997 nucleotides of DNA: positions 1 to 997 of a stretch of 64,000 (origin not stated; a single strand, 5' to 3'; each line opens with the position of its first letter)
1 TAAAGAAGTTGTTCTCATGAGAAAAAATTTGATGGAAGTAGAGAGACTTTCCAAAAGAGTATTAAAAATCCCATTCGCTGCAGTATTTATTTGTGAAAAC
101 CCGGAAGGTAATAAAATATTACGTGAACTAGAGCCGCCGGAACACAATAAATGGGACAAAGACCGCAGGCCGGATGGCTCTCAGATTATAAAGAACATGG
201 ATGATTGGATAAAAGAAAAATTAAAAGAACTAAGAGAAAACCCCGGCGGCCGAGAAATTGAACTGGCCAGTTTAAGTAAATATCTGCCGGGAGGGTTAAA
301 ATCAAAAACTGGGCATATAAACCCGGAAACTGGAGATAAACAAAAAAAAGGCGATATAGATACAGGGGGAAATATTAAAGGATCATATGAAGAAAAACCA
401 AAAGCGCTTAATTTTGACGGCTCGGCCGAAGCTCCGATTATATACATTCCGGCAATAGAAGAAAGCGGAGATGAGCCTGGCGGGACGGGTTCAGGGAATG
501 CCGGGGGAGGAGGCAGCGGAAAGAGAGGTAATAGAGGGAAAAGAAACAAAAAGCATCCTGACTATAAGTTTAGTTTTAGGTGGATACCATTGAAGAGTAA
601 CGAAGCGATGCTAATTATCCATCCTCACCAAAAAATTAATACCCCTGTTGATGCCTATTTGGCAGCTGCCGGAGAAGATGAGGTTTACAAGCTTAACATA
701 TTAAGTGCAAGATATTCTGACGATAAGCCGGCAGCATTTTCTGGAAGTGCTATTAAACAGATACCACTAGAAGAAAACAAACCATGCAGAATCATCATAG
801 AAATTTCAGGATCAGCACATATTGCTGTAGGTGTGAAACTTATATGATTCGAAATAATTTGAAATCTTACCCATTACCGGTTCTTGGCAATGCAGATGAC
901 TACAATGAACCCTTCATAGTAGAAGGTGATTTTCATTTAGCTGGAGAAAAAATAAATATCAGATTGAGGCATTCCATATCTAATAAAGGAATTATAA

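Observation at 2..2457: Three translationally coupled ORFs of unrecognisable family directly upstream of an R-M operon (candidate novel conflict system, possibly truncated)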

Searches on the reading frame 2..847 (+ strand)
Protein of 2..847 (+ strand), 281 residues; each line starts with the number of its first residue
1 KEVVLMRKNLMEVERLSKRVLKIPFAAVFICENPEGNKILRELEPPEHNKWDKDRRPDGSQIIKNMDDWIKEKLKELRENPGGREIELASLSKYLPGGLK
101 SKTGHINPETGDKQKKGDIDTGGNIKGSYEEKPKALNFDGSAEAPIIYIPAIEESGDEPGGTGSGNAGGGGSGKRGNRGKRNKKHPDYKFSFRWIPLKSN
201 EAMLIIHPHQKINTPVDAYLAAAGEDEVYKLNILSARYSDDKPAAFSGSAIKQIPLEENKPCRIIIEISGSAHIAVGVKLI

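Call 4: search_protein_families(library=pfam, proteins=[window:2-847:+], max_evalue=1)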
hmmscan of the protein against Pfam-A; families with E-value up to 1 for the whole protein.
window:2-847:+ (281 aa): 0 families

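Call 5: search_protein_families(library=padloc, proteins=[window:2-847:+], max_evalue=1)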
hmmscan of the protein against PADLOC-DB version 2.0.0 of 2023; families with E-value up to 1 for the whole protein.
window:2-847:+ (281 aa): 1 family
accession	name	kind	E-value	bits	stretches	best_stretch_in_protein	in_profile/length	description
PDLC04582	PDC-M33A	-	8.6e-28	95.3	1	1-280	329-623/627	-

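Call 6: search_protein_families(library=ncbifam, proteins=[window:2-847:+], max_evalue=1)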
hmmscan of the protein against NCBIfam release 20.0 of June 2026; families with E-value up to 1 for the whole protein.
window:2-847:+ (281 aa): 0 families

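Call 9: find_homologous_proteins(query=window:2-847:+)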
Query window:2-847:+ (281 aa): 1 proteins with E <= 0.001 among 1360 candidates.
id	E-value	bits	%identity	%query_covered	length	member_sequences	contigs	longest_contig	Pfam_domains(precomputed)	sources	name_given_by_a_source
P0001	3.1e-10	58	26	99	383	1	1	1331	-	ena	-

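Call 81: search_protein_representatives(protein=window:2-847:+)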
Query: 281 residues. Proteins with E-value up to 0.001 (for the whole library): 404; up to 1e-10: 123; up to 1e-30: 1. The best 150 are listed.
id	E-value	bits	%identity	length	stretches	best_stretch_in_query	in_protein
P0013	4.0e-184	626.8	100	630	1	1-281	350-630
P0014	7.3e-26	107.5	29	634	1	2-275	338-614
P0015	1.9e-23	99.6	33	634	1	1-279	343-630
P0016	1.7e-20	89.9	31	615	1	1-279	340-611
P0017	2.2e-20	89.5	30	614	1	18-276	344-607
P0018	3.0e-20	89.1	29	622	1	1-272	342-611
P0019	4.4e-20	88.5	31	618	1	2-279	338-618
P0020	9.8e-20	87.4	35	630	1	3-278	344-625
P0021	1.3e-19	87.0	32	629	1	2-273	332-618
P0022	4.1e-19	85.4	30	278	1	7-279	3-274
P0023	1.3e-18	83.7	35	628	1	3-278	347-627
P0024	1.9e-18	83.2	27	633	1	4-277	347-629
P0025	2.1e-18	83.1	29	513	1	3-279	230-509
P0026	3.2e-18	82.5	31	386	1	4-279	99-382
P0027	1.2e-17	80.6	33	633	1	6-269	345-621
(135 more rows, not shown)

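Call 85: search_solved_structures(query=A7, max_evalue=10, show_alignments=2)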
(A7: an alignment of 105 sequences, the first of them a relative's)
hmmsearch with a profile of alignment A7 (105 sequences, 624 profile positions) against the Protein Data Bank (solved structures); distinct sequences matched with E-value up to 10: 3.
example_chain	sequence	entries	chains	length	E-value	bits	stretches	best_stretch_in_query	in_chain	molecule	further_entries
2vpt_A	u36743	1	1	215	0.67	11.7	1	104-142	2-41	LIPOLYTIC ENZYME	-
8esq_3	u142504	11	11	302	5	8.8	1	420-490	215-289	Protein mak16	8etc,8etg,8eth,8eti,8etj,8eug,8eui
7sfw_C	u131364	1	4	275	9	7.9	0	474-547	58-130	Capsid protein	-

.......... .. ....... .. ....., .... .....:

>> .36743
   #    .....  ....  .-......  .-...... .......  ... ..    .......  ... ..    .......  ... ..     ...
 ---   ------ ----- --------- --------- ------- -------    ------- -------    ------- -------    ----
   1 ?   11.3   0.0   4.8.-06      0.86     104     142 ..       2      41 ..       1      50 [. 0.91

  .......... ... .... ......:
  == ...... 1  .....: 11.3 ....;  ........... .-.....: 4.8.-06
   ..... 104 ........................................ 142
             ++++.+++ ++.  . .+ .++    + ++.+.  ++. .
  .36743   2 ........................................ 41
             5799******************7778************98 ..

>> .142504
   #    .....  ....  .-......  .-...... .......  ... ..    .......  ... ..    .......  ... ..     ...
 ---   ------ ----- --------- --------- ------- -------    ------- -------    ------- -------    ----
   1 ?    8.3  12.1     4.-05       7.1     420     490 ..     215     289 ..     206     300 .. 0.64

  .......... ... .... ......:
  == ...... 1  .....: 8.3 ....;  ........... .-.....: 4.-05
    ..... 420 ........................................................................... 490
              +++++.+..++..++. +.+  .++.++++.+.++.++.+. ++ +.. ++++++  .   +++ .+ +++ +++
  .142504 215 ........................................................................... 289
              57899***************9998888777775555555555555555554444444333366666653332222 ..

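Call 88: search_protein_families(library=pfam, alignment_id=A8, max_evalue=0.1)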
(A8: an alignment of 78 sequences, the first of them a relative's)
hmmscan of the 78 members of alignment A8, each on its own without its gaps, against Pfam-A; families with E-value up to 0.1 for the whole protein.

A. member 1, P0013 (630 aa): 0 families

B. families by the number of members that match (of 78 scanned): 7 families
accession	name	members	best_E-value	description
PF13589.12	HATPase_c_3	1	0.012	Histidine kinase-, DNA gyrase B-, and HSP90-like ATPase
PF00515.34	TPR_1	1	0.045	Tetratricopeptide repeat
PF08806.17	Sep15_SelM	1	0.048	Sep15/SelM redox domain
PF01638.23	HxlR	1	0.068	HxlR-like helix-turn-helix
PF24194.1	DUF7419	1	0.076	Family of unknown function (DUF7419)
PF23135.2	TRI4_N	1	0.083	TRI4 N-terminal domain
PF22584.1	CFAP143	1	0.094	Cilia- and flagella-associated protein 143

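Call 97: find_encoding_contigs(protein=P0013, flank=10000, max_places=3)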
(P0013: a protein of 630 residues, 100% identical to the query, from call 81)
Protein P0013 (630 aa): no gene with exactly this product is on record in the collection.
